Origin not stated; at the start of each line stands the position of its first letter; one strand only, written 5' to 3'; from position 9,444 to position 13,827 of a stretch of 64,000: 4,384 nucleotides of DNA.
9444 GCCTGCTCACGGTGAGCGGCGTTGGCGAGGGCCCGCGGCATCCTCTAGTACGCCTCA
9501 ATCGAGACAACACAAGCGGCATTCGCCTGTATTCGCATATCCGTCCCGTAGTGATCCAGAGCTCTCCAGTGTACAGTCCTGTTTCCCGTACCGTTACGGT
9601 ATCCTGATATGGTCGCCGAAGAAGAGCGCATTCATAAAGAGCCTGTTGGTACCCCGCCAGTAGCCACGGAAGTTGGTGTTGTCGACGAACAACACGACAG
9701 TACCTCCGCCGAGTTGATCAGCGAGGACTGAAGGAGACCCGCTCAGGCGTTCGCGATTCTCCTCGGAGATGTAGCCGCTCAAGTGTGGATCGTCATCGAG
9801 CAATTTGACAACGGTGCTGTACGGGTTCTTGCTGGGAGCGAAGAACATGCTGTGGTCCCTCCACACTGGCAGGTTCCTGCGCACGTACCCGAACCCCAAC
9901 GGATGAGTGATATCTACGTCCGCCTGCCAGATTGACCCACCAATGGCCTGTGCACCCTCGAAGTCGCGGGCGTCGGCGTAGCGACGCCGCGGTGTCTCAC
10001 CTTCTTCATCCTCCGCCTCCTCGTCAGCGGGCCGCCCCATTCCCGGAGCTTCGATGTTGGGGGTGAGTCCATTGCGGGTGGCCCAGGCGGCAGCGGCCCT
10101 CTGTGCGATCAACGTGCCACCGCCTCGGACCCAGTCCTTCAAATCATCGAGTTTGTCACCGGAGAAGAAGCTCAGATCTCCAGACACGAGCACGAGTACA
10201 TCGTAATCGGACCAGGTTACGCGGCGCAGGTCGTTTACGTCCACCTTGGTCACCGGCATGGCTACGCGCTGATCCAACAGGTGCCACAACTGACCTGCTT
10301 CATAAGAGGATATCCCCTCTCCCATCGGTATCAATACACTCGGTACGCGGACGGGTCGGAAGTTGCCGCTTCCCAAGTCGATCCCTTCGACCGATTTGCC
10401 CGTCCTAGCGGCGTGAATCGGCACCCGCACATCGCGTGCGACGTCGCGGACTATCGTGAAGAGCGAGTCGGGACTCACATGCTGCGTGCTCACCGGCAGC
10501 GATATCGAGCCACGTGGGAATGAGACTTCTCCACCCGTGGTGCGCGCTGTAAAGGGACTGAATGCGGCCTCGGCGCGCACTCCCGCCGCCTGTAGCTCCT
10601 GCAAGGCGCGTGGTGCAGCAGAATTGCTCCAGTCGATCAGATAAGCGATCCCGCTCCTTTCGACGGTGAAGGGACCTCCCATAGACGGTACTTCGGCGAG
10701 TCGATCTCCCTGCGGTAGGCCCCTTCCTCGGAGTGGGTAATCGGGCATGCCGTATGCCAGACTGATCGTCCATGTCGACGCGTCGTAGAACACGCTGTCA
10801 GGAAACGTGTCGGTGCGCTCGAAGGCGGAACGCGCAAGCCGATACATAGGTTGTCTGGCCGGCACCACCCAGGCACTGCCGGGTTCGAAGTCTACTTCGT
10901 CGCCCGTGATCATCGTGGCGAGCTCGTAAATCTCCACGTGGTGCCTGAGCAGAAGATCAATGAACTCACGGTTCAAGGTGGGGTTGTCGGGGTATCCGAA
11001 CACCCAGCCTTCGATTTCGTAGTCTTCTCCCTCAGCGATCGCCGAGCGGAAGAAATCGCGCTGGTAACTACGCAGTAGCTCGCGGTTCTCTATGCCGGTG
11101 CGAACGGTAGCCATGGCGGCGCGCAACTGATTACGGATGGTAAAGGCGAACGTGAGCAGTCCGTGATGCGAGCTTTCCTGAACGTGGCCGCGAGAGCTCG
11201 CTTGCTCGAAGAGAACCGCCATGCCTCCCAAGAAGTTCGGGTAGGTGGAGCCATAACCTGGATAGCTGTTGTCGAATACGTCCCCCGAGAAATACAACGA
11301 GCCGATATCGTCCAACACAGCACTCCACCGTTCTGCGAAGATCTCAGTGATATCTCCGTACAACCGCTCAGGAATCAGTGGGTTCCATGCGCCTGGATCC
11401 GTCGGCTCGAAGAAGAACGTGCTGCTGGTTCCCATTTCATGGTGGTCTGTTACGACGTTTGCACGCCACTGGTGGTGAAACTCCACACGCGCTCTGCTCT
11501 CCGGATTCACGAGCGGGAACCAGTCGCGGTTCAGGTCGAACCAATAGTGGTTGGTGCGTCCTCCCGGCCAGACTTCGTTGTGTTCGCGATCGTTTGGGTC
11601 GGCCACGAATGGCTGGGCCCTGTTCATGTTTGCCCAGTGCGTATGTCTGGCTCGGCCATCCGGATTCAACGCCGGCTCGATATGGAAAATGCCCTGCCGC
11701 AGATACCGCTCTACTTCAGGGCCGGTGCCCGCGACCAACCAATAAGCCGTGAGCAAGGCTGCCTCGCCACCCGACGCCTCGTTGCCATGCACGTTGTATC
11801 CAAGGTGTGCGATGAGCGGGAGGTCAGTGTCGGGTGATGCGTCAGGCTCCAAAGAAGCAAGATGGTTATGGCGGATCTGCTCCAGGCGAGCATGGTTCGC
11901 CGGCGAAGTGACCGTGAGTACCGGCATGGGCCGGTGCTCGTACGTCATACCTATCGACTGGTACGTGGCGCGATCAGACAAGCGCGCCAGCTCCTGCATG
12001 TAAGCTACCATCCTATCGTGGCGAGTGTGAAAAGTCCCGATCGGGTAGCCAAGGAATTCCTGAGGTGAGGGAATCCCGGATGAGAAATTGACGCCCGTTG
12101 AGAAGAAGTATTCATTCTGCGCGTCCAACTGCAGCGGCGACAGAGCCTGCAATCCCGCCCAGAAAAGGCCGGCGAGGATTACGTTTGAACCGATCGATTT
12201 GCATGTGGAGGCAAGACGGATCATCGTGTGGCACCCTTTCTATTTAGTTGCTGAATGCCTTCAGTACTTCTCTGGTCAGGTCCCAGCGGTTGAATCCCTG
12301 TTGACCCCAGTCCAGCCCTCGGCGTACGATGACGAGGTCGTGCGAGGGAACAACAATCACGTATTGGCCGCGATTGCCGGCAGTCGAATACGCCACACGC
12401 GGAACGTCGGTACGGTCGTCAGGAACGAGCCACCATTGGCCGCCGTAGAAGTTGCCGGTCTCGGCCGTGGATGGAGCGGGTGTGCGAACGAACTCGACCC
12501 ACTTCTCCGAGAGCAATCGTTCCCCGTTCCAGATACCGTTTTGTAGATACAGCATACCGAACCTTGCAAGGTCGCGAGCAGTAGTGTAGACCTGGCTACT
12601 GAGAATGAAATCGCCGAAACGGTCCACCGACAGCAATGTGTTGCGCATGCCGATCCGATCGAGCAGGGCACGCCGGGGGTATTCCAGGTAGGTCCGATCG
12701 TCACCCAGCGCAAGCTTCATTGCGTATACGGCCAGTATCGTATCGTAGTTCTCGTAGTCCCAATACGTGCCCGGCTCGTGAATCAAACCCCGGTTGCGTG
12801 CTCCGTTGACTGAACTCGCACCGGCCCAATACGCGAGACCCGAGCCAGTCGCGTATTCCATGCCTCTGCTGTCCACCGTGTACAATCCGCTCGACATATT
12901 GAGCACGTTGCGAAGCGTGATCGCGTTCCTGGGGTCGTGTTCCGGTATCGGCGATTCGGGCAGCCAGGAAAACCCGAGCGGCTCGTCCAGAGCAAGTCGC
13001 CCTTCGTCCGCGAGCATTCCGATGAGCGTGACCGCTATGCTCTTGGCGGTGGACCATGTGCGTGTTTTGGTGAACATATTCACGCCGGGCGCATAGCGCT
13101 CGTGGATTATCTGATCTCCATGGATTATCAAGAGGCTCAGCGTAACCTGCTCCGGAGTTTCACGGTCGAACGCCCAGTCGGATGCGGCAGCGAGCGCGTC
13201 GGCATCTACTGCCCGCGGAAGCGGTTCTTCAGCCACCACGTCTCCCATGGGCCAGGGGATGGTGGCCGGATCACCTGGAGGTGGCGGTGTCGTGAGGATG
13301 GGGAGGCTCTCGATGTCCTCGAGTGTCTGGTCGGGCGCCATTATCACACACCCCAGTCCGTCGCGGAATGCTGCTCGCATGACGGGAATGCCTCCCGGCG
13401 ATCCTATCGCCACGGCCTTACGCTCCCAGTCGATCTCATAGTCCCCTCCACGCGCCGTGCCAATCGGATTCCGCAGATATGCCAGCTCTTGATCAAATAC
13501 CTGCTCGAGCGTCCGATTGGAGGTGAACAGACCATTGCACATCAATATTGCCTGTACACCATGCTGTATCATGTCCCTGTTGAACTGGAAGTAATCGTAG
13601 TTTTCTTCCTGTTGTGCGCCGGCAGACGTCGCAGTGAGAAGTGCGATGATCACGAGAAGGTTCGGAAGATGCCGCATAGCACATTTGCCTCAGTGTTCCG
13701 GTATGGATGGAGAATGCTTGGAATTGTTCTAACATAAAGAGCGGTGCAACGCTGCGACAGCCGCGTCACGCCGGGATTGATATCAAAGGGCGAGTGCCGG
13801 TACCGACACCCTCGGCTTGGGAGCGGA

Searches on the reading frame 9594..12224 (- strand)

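Call 13: search_protein_families(library=pfam, proteins=[window:9594-12224:-], max_evalue=0.0001)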
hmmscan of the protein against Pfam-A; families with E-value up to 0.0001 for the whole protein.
window:9594-12224:- (876 aa): 1 family
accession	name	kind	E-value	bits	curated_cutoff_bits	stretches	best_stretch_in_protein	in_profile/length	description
PF00246.29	Peptidase_M14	-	6.2e-17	62.6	21.6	1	72-273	1-193/286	Zinc carboxypeptidase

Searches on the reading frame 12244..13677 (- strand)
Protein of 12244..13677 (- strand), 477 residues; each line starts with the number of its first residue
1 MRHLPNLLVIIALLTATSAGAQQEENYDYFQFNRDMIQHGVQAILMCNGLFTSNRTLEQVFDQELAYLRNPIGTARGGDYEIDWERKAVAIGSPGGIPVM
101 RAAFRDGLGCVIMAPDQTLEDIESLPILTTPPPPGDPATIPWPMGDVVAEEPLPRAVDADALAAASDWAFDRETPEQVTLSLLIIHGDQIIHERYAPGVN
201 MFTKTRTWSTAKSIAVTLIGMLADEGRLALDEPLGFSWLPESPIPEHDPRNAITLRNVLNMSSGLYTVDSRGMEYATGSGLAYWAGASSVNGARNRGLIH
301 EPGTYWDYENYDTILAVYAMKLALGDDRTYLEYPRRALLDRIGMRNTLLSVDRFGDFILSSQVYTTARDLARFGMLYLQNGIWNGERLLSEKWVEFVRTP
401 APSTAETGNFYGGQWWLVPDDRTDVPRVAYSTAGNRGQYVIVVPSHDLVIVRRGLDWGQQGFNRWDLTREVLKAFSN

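Call 13: search_protein_families(library=pfam, proteins=[window:12244-13677:-], max_evalue=0.0001)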
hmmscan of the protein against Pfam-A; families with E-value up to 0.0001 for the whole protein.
window:12244-13677:- (477 aa): 1 family
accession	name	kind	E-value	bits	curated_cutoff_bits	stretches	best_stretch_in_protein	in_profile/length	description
PF00144.29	Beta-lactamase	-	6.7e-32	111.4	27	1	179-451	16-305/329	Beta-lactamase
